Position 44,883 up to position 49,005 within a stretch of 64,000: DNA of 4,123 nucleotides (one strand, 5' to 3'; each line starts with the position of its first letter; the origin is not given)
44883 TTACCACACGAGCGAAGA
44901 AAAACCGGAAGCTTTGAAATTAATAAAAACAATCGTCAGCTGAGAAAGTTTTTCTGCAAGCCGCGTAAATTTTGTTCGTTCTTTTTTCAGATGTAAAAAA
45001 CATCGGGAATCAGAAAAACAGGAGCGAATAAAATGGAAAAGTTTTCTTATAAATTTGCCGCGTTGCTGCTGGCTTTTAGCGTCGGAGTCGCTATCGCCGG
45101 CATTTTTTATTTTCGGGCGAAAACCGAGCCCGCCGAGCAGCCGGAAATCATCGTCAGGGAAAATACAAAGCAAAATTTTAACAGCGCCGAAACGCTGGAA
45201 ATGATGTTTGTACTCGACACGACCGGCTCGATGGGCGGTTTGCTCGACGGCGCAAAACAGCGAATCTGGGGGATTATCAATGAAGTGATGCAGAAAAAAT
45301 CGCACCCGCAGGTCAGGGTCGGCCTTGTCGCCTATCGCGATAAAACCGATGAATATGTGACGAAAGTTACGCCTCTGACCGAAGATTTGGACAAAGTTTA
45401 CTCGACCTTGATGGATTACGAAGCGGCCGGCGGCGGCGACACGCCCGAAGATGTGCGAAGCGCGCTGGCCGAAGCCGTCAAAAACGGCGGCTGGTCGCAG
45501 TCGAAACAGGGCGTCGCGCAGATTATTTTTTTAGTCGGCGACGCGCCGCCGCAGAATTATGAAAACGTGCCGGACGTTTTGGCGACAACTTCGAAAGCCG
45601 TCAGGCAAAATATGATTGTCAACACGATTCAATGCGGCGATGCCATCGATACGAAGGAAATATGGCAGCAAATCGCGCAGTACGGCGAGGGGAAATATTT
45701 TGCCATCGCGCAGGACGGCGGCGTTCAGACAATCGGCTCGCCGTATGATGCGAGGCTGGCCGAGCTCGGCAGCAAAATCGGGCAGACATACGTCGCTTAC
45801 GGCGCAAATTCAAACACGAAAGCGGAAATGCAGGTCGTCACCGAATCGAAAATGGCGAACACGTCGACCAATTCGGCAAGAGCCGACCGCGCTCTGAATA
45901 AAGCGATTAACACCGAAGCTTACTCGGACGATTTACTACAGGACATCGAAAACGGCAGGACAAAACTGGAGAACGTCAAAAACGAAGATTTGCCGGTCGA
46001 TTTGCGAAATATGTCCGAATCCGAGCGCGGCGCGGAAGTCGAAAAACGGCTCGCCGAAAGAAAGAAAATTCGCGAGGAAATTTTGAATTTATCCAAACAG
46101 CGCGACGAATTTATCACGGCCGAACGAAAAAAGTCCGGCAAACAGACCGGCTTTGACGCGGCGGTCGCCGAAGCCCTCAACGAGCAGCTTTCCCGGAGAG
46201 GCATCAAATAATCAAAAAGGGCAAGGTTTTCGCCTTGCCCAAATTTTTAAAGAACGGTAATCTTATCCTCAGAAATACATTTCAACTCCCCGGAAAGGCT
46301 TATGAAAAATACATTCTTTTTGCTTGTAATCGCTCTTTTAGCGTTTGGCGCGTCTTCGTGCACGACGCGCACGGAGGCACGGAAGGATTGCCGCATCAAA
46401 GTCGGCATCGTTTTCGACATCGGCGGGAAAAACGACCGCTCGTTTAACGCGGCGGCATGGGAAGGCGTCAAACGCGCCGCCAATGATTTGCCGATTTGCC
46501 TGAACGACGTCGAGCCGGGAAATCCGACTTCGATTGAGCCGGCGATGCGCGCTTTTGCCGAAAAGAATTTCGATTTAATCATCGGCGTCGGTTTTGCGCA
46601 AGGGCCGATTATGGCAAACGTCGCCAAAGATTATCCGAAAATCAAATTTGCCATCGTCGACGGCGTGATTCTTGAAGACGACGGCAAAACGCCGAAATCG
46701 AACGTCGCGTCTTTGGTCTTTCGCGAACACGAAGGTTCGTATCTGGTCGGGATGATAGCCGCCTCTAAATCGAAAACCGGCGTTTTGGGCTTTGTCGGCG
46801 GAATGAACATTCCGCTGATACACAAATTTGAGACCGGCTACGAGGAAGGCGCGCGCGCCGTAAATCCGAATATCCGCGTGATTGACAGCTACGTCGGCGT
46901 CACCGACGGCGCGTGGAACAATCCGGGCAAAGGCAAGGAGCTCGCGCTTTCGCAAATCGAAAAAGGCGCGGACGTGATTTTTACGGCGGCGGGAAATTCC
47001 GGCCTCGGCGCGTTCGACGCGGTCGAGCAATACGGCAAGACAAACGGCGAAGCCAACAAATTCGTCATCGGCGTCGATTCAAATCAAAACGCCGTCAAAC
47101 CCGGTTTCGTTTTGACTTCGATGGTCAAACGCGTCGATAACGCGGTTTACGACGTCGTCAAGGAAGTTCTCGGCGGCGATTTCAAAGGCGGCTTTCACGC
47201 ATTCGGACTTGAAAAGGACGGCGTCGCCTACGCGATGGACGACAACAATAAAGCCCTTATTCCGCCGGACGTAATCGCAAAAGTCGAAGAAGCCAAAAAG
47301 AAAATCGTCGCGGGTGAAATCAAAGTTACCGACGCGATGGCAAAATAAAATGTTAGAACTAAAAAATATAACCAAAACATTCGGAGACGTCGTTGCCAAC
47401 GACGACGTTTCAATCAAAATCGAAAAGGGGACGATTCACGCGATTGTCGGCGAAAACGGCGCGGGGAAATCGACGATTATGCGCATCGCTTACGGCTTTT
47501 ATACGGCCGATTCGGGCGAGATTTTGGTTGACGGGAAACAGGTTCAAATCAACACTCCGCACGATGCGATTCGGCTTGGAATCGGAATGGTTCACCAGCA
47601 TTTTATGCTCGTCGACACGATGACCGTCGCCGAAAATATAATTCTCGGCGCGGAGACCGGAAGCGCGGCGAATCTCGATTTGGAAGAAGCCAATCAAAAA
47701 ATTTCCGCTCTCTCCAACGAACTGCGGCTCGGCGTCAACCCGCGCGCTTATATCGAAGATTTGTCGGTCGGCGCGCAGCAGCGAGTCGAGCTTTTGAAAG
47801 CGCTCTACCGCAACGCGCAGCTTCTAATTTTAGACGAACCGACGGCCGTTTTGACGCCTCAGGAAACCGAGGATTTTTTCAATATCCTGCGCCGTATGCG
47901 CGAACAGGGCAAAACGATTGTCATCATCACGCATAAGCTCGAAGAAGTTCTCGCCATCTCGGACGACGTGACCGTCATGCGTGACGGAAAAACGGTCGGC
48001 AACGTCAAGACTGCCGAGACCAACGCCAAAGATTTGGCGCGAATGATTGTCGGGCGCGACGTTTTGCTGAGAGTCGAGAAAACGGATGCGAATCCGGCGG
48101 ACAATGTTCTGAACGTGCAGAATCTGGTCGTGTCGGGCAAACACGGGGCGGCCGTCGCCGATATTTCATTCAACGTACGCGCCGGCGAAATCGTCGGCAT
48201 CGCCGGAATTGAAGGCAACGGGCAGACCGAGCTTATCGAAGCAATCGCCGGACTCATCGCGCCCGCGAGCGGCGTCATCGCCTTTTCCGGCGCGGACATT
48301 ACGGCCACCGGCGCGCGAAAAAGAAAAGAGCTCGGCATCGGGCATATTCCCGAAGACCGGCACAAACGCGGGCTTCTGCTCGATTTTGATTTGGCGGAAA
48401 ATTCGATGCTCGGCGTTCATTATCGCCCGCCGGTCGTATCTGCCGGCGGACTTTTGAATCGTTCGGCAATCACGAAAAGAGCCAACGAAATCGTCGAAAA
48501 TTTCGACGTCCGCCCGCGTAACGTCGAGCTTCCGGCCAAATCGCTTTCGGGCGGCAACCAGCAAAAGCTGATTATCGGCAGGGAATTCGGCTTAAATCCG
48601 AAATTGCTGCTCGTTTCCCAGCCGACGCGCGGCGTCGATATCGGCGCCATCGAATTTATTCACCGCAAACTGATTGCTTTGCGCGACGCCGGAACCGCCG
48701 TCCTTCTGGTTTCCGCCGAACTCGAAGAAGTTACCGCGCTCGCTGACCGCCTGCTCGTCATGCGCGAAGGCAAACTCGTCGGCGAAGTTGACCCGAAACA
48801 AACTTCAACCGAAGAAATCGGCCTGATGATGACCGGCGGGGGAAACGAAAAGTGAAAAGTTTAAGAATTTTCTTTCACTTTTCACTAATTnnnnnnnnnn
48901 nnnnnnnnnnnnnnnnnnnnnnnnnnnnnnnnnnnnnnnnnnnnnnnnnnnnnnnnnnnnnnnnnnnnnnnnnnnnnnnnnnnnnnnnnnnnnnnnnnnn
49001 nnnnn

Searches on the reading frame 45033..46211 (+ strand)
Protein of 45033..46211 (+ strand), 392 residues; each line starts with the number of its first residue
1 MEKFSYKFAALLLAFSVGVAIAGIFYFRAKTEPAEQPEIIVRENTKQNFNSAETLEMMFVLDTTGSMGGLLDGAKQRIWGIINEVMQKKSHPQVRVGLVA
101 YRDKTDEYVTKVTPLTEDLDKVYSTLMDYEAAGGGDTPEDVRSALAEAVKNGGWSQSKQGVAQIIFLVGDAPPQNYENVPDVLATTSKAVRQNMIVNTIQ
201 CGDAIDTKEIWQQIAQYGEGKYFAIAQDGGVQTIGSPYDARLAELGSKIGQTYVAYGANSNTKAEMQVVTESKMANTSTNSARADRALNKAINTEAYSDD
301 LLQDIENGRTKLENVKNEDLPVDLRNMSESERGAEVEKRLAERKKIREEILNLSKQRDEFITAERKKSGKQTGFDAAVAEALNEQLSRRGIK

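Call 37: search_protein_families(library=pfam, proteins=[window:45033-46211:+], max_evalue=0.00001)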
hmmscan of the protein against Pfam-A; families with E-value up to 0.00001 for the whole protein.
window:45033-46211:+ (392 aa): 3 families
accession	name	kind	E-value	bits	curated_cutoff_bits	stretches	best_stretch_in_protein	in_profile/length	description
PF25106.1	VWA_4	-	1.6e-16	60.8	27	1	57-234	2-165/169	von Willebrand factor A domain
PF00092.34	VWA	-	4e-09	37.4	23.8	1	57-226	2-163/174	von Willebrand factor type A domain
PF13519.12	VWA_2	-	4.6e-09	37.3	27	1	57-170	1-105/107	von Willebrand factor type A domain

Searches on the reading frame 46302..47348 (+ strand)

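Call 37: search_protein_families(library=pfam, proteins=[window:46302-47348:+], max_evalue=0.00001)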
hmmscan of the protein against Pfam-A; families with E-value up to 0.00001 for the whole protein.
window:46302-47348:+ (348 aa): 2 families
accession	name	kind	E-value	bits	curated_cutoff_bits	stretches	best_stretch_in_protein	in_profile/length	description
PF02608.20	Bmp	-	2.5e-67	227.4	24.1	1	33-343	2-298/301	ABC transporter substrate-binding protein PnrA-like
PF13407.12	Peripla_BP_4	-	7.8e-07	29.3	35.1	1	42-265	7-223/258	Periplasmic binding protein domain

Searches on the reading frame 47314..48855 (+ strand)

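Call 37: search_protein_families(library=pfam, proteins=[window:47314-48855:+], max_evalue=0.00001)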
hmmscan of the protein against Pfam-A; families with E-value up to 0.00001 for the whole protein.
window:47314-48855:+ (513 aa): 2 families
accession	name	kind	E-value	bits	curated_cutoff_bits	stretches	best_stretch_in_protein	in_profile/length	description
PF00005.33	ABC_tran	-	1e-51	175.6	25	2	30-178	2-137/137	ABC transporter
PF13304.12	AAA_21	-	3.9e-08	34.2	27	0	155-209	242-300/304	AAA domain, putative AbiEii toxin, Type IV TA system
